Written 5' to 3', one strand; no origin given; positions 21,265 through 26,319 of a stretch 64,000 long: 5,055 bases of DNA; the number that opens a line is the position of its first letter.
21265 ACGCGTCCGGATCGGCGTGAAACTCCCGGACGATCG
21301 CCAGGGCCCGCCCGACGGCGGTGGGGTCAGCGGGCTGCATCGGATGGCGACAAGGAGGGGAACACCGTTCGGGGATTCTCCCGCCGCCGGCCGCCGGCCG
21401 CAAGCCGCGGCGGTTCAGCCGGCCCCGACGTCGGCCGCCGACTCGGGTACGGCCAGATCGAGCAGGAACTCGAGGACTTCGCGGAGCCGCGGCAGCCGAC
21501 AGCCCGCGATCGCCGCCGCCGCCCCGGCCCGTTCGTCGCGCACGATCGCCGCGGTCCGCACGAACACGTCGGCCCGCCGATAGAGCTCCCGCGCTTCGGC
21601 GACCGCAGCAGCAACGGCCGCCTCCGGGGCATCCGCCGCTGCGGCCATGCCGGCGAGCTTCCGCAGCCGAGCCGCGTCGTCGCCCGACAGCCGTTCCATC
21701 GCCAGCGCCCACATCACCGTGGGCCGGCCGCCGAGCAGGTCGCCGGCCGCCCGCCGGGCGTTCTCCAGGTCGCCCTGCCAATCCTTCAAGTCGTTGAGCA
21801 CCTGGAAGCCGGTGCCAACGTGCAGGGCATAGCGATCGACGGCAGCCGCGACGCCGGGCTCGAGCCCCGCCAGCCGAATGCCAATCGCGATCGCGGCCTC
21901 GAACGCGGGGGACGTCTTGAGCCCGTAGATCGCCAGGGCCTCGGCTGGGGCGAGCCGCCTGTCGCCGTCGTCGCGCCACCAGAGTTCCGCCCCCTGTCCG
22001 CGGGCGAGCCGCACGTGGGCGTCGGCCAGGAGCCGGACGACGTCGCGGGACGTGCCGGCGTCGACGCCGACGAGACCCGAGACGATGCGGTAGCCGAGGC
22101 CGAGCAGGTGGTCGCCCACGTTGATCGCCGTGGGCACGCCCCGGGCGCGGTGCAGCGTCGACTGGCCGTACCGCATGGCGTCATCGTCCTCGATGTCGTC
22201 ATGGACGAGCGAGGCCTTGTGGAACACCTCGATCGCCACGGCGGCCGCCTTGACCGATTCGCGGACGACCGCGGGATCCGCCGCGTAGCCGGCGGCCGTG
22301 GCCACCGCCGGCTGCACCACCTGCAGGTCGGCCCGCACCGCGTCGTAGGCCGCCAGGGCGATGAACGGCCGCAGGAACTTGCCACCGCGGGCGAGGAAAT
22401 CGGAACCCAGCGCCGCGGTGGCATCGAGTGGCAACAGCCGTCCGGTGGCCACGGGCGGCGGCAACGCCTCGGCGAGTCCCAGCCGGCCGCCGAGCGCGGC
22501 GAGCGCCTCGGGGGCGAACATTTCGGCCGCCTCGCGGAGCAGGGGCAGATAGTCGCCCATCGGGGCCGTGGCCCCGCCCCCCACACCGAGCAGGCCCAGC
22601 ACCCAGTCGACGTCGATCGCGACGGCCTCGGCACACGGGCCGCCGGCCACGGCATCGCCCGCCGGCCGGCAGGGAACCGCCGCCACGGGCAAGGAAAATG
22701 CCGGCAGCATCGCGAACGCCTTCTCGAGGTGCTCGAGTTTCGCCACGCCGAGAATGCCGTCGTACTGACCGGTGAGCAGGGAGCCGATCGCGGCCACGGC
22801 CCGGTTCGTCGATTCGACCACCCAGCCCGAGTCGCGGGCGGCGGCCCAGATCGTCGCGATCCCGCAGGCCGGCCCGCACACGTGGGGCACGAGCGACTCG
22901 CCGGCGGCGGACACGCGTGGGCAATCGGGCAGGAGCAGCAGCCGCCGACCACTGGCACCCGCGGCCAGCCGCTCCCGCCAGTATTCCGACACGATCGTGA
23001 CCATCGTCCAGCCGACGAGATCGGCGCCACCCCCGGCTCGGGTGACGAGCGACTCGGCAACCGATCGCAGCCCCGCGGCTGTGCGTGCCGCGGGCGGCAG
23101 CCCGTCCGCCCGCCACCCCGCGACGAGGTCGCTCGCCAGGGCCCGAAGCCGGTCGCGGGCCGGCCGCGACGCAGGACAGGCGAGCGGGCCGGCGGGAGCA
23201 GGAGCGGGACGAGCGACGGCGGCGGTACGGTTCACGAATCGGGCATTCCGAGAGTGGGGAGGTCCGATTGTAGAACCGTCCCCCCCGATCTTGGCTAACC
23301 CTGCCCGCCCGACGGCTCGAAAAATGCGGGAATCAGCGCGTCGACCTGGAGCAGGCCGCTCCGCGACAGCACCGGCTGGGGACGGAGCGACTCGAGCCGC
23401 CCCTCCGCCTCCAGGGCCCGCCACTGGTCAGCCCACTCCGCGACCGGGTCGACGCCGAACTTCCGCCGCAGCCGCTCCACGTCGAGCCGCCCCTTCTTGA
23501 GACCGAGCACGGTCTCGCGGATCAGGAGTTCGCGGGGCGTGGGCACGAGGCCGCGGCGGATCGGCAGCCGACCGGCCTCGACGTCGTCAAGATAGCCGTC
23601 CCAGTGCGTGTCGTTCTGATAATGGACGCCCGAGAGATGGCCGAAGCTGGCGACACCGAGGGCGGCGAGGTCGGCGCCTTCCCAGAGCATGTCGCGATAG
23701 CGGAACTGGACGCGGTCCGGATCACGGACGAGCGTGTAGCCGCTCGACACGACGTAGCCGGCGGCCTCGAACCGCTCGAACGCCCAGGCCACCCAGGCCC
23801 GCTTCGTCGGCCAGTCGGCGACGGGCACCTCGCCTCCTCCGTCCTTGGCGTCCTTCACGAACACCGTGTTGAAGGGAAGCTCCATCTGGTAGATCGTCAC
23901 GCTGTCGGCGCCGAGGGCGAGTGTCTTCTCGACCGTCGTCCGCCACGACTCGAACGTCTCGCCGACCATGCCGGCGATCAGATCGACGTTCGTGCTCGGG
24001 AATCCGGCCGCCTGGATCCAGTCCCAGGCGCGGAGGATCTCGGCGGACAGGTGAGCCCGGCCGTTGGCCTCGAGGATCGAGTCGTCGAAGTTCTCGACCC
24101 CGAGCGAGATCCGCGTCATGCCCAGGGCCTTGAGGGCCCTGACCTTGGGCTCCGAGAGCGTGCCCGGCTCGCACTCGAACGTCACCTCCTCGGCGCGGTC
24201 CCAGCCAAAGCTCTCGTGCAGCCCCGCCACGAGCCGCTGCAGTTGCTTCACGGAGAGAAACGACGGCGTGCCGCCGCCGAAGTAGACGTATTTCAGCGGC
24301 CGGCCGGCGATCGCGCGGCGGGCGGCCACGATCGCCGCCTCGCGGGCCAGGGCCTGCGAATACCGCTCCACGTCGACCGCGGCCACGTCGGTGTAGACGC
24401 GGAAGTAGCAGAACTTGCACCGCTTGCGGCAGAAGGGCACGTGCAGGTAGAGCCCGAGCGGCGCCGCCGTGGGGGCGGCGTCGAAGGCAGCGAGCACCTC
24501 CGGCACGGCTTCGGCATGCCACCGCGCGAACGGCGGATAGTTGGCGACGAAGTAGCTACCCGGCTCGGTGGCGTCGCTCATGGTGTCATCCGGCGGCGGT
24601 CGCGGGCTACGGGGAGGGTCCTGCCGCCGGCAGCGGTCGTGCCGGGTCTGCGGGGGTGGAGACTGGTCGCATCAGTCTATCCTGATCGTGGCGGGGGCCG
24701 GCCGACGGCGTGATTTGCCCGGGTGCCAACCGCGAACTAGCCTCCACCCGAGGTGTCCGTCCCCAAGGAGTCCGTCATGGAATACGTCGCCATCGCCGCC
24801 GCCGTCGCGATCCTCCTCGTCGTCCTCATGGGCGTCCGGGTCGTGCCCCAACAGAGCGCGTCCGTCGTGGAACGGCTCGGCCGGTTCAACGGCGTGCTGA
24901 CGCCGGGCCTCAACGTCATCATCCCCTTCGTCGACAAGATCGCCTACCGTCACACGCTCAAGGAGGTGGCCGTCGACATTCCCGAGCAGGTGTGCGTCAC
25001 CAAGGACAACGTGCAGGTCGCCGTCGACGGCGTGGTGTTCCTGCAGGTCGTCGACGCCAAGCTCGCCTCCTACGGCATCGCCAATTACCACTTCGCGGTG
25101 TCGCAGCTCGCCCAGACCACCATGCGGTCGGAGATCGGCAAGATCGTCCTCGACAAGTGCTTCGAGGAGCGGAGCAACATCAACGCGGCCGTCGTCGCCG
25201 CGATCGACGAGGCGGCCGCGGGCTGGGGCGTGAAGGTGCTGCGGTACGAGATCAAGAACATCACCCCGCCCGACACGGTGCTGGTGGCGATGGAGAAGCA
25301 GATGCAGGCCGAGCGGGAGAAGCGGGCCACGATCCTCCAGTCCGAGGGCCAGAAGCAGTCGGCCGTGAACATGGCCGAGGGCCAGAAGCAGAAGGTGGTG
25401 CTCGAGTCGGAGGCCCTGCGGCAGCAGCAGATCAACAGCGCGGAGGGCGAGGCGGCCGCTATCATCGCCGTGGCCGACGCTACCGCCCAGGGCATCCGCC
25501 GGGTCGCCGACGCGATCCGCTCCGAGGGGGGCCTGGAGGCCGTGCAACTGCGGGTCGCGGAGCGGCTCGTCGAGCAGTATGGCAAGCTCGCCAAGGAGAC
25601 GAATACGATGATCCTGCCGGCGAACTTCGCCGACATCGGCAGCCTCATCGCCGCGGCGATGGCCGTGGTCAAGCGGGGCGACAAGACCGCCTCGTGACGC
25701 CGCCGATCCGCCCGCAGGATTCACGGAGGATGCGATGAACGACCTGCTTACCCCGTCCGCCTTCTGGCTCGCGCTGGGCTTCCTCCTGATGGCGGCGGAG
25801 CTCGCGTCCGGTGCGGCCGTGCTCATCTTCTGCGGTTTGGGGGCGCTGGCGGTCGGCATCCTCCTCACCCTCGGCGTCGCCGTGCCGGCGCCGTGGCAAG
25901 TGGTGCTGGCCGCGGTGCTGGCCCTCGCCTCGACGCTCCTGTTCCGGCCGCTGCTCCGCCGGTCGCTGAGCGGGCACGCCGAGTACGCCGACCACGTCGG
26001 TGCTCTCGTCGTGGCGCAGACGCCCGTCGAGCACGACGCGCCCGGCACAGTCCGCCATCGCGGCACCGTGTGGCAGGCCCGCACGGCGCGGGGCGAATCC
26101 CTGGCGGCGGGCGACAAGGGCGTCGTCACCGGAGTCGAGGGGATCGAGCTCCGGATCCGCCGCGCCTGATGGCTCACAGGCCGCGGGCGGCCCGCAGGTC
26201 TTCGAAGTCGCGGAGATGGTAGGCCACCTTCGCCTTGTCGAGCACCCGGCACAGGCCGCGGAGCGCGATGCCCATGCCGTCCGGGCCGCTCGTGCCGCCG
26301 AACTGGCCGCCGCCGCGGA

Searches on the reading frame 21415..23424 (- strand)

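Call 89: search_protein_families(library=pfam, proteins=[window:21415-23424:-], max_evalue=0.00001)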
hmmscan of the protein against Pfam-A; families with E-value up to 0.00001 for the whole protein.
window:21415-23424:- (669 aa): 1 family
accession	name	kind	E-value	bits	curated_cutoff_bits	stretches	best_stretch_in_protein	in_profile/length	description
PF00348.22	polyprenyl_synt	-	2.1e-40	139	27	1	343-596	11-239/251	Polyprenyl synthetase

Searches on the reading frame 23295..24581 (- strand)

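Call 89: search_protein_families(library=pfam, proteins=[window:23295-24581:-], max_evalue=0.00001)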
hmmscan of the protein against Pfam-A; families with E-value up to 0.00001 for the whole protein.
window:23295-24581:- (428 aa): 1 family
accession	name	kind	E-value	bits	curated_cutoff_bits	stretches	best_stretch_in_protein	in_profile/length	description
PF04055.27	Radical_SAM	-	4.7e-24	85.9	29.5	1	46-218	2-164/166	Radical SAM superfamily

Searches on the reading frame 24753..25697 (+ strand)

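Call 38: search_protein_families(library=pfam, proteins=[window:24753-25697:+])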
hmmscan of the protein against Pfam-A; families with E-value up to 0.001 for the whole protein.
window:24753-25697:+ (314 aa): 2 families
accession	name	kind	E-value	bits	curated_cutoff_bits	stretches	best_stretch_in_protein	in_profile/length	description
PF01145.31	Band_7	-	1.9e-33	116.4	23.6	1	30-201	2-176/176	SPFH domain / Band 7 family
PF16200.10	Band_7_C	-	9.7e-24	83.6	29.1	1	249-308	1-60/63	C-terminal region of band_7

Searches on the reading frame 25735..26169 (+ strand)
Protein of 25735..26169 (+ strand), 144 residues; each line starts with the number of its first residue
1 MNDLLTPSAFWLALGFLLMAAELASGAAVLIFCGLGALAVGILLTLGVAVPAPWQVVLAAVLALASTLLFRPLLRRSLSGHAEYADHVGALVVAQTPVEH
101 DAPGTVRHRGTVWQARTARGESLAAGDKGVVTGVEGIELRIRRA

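Call 89: search_protein_families(library=pfam, proteins=[window:25735-26169:+], max_evalue=0.00001)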
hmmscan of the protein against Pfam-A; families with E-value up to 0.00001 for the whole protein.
window:25735-26169:+ (144 aa): 1 family
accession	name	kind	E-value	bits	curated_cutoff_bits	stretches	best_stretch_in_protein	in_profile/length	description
PF01957.25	NfeD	-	2.3e-09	37.7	29.1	1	88-143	5-57/57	NfeD-like C-terminal, partner-binding domain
